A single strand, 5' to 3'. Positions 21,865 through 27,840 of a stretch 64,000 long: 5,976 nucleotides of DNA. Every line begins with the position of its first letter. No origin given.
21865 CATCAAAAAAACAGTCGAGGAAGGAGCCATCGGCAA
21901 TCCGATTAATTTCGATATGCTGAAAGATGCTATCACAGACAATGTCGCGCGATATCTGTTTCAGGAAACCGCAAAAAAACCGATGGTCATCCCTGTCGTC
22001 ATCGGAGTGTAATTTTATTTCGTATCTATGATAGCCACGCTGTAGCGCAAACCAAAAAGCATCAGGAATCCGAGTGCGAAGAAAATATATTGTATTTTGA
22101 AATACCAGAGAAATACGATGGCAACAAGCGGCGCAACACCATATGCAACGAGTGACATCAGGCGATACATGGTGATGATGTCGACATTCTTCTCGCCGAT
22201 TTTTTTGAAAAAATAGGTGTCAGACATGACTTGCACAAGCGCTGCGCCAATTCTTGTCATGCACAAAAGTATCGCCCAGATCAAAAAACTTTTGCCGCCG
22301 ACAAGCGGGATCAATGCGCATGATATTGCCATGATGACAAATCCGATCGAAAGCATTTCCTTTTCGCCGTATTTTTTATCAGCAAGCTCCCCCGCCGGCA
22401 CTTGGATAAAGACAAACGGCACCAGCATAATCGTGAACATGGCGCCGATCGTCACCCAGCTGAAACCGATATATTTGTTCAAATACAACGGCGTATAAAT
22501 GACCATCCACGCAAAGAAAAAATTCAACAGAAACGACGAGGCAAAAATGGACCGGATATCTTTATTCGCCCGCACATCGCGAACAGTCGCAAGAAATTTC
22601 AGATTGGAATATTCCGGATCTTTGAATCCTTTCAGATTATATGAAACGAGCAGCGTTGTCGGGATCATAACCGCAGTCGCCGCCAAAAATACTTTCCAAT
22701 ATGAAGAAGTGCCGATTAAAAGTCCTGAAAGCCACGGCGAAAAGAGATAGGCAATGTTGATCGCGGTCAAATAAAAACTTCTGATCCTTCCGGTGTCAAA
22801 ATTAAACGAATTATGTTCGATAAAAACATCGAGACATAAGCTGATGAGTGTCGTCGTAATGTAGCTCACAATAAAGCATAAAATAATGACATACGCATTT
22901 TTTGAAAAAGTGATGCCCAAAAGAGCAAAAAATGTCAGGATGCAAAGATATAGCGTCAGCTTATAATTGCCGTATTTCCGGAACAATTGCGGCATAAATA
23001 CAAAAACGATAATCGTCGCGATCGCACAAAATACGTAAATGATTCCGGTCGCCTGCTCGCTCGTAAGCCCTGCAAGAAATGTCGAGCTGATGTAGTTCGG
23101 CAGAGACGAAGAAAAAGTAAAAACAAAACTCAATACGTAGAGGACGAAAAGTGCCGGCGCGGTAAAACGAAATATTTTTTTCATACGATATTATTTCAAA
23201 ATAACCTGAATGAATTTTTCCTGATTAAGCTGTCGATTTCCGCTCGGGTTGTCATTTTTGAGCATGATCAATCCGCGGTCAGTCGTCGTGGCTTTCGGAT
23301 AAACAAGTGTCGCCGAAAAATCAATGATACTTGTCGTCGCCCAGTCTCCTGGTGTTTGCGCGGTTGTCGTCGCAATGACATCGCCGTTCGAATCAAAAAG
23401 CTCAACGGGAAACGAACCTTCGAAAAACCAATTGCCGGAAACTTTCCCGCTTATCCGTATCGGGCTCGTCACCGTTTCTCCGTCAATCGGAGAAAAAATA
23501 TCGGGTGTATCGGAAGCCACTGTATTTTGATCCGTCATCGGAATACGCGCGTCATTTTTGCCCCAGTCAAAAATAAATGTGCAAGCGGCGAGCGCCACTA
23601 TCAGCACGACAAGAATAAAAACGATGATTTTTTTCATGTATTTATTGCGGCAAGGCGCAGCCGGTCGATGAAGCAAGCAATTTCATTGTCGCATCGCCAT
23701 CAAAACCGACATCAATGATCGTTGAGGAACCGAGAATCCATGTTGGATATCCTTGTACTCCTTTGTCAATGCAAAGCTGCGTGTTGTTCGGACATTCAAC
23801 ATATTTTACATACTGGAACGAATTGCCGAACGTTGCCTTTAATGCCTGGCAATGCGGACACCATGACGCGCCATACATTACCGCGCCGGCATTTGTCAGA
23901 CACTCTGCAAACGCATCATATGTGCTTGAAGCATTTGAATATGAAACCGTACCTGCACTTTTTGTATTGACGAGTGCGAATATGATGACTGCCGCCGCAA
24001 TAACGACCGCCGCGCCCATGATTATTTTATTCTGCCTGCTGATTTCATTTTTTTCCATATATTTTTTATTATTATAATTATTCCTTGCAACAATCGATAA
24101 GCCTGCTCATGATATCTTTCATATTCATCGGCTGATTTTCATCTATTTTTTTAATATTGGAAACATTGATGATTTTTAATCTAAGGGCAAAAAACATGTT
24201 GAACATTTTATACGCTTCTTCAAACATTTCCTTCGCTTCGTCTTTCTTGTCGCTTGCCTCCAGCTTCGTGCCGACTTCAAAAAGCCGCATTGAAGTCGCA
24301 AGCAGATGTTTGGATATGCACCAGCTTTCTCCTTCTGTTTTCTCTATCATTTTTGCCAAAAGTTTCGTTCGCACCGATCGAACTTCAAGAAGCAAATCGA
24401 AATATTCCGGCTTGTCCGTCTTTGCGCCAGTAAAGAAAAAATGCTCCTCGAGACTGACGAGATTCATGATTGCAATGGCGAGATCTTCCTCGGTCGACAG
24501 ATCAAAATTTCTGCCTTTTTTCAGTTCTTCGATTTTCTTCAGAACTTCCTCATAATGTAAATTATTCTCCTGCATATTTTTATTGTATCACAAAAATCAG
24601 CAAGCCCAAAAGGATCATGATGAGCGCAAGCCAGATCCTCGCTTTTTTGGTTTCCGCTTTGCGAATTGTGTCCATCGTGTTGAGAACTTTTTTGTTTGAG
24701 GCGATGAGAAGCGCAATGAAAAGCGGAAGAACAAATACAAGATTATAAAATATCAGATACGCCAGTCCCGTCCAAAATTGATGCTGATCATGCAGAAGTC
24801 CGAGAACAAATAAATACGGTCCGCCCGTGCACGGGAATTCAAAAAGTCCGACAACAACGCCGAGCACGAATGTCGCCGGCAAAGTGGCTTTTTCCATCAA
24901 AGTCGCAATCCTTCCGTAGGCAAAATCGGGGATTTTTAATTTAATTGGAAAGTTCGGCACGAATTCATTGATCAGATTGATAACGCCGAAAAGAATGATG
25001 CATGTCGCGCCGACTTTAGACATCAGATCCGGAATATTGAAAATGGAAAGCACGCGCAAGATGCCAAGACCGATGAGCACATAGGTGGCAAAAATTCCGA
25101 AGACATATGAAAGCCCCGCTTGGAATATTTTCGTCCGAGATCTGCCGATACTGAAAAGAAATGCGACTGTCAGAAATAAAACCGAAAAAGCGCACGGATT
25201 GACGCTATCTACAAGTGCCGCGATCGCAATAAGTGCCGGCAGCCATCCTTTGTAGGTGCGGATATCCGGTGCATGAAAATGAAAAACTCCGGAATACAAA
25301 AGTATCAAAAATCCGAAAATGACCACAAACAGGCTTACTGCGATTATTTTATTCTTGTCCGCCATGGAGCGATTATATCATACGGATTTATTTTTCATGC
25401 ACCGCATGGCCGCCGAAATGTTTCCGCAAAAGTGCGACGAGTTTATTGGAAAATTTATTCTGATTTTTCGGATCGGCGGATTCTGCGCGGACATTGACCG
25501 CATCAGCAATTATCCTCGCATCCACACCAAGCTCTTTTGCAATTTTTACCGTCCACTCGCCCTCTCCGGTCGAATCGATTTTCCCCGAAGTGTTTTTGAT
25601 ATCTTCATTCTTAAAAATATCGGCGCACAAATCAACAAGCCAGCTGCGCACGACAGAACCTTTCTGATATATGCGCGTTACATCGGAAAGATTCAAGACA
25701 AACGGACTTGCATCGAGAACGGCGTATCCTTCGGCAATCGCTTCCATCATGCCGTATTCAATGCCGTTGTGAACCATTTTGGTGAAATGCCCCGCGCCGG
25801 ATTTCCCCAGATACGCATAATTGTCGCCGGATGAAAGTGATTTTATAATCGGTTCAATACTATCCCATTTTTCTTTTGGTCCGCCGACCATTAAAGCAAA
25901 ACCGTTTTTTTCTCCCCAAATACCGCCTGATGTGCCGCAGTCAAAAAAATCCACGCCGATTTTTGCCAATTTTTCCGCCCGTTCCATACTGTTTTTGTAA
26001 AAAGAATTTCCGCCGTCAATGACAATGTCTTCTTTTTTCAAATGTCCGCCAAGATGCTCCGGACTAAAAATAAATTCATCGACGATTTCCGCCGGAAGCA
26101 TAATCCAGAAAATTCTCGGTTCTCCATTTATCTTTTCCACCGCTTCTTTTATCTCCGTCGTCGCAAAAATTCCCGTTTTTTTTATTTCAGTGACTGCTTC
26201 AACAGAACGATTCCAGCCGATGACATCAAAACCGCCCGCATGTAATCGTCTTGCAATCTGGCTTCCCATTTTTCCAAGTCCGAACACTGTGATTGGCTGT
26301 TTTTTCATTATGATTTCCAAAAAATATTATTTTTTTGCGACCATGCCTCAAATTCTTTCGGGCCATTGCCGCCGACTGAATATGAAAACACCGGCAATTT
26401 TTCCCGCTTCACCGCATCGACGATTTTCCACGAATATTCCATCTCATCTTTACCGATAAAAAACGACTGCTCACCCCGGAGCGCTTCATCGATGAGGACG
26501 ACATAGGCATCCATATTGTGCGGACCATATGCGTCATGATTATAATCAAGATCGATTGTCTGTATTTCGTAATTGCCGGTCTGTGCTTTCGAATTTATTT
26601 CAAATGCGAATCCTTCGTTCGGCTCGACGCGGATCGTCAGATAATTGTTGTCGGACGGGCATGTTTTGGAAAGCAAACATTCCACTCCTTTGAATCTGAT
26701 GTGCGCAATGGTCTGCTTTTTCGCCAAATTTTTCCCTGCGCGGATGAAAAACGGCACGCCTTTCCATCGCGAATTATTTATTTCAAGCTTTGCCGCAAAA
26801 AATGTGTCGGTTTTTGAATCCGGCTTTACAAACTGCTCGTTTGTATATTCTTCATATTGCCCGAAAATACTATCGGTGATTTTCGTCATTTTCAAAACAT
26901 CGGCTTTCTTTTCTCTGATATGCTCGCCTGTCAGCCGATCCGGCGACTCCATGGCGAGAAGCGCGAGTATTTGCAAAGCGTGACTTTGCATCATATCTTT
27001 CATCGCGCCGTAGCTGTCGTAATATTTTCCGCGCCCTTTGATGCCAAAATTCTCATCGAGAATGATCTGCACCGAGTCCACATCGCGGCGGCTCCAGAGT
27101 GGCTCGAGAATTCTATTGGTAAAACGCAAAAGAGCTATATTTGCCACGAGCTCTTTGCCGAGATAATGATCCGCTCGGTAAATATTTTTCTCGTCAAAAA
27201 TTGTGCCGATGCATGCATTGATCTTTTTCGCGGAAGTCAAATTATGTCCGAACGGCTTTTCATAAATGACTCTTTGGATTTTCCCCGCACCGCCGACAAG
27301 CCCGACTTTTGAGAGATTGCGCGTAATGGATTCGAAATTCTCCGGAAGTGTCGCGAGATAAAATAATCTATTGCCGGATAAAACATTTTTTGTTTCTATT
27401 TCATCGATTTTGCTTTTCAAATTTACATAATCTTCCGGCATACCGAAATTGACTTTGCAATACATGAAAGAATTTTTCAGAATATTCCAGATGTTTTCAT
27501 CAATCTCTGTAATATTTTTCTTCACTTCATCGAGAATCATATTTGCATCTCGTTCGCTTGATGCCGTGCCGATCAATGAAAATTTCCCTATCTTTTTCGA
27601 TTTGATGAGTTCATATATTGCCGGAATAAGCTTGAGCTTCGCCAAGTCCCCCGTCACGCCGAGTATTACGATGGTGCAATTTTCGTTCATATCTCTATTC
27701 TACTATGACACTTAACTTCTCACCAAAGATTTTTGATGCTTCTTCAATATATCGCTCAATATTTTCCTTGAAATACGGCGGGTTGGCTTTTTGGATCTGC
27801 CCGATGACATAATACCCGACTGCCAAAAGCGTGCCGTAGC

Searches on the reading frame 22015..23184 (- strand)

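Call 37: search_protein_families(library=pfam, proteins=[window:22015-23184:-], max_evalue=0.001)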
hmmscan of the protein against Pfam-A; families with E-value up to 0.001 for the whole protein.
window:22015-23184:- (389 aa): 1 family
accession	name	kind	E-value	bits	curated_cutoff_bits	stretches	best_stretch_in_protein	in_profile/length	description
PF07690.21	MFS_1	-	7.7e-27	94.6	33.4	3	133-330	121-324/347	Major Facilitator Superfamily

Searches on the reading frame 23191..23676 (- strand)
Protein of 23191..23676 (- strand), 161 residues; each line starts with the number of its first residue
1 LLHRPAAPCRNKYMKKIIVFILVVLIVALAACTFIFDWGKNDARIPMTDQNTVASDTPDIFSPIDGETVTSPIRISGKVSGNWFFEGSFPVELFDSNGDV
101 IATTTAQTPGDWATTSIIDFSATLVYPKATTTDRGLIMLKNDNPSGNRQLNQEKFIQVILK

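Call 37: search_protein_families(library=pfam, proteins=[window:23191-23676:-], max_evalue=0.001)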
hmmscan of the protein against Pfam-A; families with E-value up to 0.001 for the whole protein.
window:23191-23676:- (161 aa): 1 family
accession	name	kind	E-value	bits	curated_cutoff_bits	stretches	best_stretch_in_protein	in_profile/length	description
PF10648.15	Gmad2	-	5.2e-11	43.1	25.7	1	60-146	4-84/86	Immunoglobulin-like domain of bacterial spore germination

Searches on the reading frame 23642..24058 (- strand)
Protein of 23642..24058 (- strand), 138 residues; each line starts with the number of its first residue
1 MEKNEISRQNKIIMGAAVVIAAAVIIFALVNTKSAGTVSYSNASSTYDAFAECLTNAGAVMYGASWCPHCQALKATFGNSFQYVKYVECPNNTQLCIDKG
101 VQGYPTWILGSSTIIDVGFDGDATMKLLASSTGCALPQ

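Call 37: search_protein_families(library=pfam, proteins=[window:23642-24058:-], max_evalue=0.001)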
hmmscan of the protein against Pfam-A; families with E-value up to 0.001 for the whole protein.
window:23642-24058:- (138 aa): 1 family
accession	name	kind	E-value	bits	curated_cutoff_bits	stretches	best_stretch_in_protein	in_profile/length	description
PF00085.26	Thioredoxin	-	8.2e-07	29.4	23.5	1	50-121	10-90/103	Thioredoxin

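Call 47: search_protein_families(library=ncbifam, proteins=[window:23642-24058:-], max_evalue=0.001)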
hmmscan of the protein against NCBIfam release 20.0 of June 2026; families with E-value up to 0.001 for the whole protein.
window:23642-24058:- (138 aa): 3 families
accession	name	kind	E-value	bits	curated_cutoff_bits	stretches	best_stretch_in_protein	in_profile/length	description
TIGR01126.1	pdi_dom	equivalog_domain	6.6e-05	23.1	107.2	1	57-125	16-94/105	protein disulfide-isomerase domain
TIGR01130.1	ER_PDI_fam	subfamily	0.00041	20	344.25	1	48-106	9-78/476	protein disulfide-isomerase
TIGR02196.1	GlrX_YruB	hypoth_equivalog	0.00099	19.6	88.55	0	61-127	4-72/74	glutaredoxin-like protein, YruB-family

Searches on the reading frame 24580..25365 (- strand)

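Call 3: search_protein_families(library=pfam, proteins=[window:24580-25365:-], max_evalue=0.01)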
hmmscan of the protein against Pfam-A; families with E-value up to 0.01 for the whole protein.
window:24580-25365:- (261 aa): 2 families
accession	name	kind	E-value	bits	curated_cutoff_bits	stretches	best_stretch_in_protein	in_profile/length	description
PF11139.14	SfLAP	-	1.5e-08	34.8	35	1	50-258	5-208/213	Sap, sulfolipid-1-addressing protein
PF02683.22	DsbD_TM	-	0.0014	18.5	27.1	1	49-232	11-193/219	Cytochrome C biogenesis protein transmembrane domain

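Call 47: search_protein_families(library=ncbifam, proteins=[window:24580-25365:-], max_evalue=0.001)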
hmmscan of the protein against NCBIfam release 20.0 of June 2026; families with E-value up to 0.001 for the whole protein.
window:24580-25365:- (261 aa): 2 families
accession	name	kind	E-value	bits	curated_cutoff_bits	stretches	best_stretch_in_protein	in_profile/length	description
NF040495.1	tranport_ArsG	equivalog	1.5e-10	40.9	200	1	50-259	14-222/225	aromatic aminobenezylarsenical efflux permease ArsG family transporter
NF001419.0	PRK00293.1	subfamily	0.00062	18.5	330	1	54-218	183-348/574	protein-disulfide reductase DsbD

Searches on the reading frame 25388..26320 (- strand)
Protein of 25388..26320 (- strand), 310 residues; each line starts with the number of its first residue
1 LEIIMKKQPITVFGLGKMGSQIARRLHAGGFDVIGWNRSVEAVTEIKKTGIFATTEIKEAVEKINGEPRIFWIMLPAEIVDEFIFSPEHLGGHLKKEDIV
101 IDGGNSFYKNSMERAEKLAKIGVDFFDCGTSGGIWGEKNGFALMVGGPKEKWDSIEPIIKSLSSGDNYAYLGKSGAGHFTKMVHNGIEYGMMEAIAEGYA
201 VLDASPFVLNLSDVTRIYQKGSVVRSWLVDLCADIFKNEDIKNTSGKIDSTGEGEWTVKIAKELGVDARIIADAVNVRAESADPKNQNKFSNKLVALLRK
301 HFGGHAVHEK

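Call 47: search_protein_families(library=ncbifam, proteins=[window:25388-26320:-], max_evalue=0.001)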
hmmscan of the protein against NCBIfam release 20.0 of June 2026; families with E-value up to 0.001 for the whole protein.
window:25388-26320:- (310 aa): 14 families
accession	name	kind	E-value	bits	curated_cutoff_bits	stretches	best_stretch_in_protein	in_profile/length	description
NF007161.0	PRK09599.1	subfamily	1.1e-101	340.1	271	1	10-309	3-300/302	NADP-dependent phosphogluconate dehydrogenase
TIGR00872.1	gnd_rel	equivalog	2.6e-97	325.7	297.2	1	10-310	3-298/299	phosphogluconate dehydrogenase (NAD(+)-dependent, decarboxylating)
NF006765.0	PRK09287.1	equivalog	5.3e-61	206.9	413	1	6-294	2-304/476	NADP-dependent phosphogluconate dehydrogenase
TIGR00873.1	gnd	equivalog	1.3e-54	185.8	426.7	1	10-293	2-298/467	decarboxylating NADP(+)-dependent phosphogluconate dehydrogenase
TIGR01692.1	HIBADH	equivalog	1.8e-19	70.2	291.6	1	13-201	2-186/288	3-hydroxyisobutyrate dehydrogenase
NF008592.0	PRK11559.1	equivalog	1.5e-18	67.1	397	1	10-198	5-189/296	2-hydroxy-3-oxopropionate reductase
TIGR01505.1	tartro_sem_red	equivalog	1.3e-16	60.6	340.75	1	11-205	3-193/291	2-hydroxy-3-oxopropionate reductase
NF043037.1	ThreonDh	equivalog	1.2e-14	54.5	350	1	8-187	3-179/297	L-threonate dehydrogenase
NF011633.0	PRK15059.1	equivalog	3.5e-09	36.3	451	1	12-198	5-186/292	2-hydroxy-3-oxopropionate reductase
NF005108.0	PRK06545.1-6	equivalog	1.8e-08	33.8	327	1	4-82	7-85/321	prephenate dehydrogenase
NF012005.0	PRK15461.1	equivalog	7.8e-08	31.8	348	1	10-202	4-192/298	sulfolactaldehyde 3-reductase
NF041369.1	Dhydh_Halo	equivalog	3.6e-06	26.4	400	1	5-63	130-186/305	D-2-hydroxyacid dehydrogenase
NF006162.0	PRK08306.1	equivalog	0.00017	21.1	261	1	5-65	152-214/297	dipicolinate synthase subunit DpsA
TIGR00745.1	apbA_panE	subfamily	0.001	18.4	141.35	0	10-58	2-49/305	2-dehydropantoate 2-reductase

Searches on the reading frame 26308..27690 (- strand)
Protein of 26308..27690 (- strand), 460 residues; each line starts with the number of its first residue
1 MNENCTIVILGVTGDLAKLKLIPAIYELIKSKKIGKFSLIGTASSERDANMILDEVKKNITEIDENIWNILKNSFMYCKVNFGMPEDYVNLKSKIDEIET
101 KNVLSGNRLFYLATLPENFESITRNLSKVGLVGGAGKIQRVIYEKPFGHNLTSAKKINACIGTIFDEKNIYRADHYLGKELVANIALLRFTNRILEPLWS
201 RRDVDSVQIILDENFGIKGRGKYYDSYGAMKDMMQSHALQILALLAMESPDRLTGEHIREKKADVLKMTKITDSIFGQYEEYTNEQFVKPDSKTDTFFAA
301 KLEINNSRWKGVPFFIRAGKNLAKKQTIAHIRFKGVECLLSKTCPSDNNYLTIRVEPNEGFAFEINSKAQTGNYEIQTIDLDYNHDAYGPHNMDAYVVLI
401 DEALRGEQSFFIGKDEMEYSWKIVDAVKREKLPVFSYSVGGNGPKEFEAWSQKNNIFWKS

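Call 47: search_protein_families(library=ncbifam, proteins=[window:26308-27690:-], max_evalue=0.001)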
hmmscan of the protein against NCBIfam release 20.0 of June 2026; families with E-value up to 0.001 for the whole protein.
window:26308-27690:- (460 aa): 3 families
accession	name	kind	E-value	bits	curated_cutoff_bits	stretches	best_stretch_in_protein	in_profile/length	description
TIGR00871.1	zwf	equivalog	1e-135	453.2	400.6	1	4-459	2-484/486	glucose-6-phosphate dehydrogenase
NF009492.0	PRK12853.1-3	equivalog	1.2e-102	344.3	428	1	3-450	8-463/472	glucose-6-phosphate dehydrogenase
NF004331.0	PRK05722.2-1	equivalog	2.3e-51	175.4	622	1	6-356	5-346/425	glucose-6-phosphate dehydrogenase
